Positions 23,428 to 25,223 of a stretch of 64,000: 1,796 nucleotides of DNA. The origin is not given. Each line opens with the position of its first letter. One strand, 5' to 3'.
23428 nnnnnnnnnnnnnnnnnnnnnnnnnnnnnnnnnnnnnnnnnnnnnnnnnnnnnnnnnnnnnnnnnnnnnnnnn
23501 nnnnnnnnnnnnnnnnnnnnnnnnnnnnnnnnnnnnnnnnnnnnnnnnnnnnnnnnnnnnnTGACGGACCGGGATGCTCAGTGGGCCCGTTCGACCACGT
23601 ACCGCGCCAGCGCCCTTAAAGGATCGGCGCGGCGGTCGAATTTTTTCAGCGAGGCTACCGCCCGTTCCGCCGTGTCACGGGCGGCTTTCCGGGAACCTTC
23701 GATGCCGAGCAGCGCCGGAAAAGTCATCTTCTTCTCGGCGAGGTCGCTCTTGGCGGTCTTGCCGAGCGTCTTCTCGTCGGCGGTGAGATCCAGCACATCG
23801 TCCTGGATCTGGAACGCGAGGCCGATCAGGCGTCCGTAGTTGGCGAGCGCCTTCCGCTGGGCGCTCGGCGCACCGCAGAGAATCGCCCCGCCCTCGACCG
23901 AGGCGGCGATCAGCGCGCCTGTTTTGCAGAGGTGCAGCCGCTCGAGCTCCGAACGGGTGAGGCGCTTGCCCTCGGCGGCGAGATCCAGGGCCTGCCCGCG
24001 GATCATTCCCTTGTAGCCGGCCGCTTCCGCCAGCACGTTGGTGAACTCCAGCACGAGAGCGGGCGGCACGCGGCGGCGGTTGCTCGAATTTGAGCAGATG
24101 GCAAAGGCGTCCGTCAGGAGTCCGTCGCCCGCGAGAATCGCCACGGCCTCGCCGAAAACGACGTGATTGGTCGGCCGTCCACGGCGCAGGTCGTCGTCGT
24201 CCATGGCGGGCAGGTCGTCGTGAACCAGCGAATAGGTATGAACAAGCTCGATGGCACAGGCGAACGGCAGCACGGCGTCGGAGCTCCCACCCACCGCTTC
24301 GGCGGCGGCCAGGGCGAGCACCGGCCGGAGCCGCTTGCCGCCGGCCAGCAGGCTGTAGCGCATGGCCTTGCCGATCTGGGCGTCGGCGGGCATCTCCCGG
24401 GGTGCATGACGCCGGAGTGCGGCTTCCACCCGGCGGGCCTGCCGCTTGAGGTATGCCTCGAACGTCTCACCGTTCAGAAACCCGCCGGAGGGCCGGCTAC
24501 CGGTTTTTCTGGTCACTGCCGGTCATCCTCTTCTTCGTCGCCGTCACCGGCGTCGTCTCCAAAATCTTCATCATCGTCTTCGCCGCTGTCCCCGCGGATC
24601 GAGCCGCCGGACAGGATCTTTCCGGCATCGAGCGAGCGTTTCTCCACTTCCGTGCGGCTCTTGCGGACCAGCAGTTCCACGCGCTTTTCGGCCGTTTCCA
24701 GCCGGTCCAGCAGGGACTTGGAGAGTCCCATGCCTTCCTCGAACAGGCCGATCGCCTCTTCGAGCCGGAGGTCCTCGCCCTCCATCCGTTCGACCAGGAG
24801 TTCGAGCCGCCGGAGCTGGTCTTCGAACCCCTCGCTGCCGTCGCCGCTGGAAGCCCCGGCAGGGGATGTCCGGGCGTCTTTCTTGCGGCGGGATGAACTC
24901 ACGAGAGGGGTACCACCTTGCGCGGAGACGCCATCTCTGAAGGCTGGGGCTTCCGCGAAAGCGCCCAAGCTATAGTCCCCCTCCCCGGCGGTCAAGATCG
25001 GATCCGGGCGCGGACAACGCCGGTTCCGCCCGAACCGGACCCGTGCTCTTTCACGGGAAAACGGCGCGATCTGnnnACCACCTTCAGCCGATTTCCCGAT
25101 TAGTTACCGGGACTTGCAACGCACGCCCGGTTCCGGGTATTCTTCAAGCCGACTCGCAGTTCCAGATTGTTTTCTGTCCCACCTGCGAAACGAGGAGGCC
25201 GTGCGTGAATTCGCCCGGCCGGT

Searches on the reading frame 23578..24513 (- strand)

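Call 62: search_protein_families(library=pfam, proteins=[window:23578-24513:-], max_evalue=0.001)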
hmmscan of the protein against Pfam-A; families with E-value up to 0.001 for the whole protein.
window:23578-24513:- (311 aa): 2 families
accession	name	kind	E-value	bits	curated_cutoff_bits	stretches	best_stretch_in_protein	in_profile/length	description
PF00348.22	polyprenyl_synt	-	1.3e-61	208.4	27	1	46-287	3-235/251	Polyprenyl synthetase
PF01040.23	UbiA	-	0.00069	19.4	34.2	0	64-128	128-189/250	UbiA prenyltransferase family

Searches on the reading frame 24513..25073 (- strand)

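Call 62: search_protein_families(library=pfam, proteins=[window:24513-25073:-], max_evalue=0.001)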
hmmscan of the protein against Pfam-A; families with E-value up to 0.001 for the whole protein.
window:24513-25073:- (186 aa): 1 family
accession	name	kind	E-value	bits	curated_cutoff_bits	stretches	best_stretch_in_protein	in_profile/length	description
PF02609.21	Exonuc_VII_S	-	6.1e-14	52.2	24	1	83-133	1-51/52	Exonuclease VII small subunit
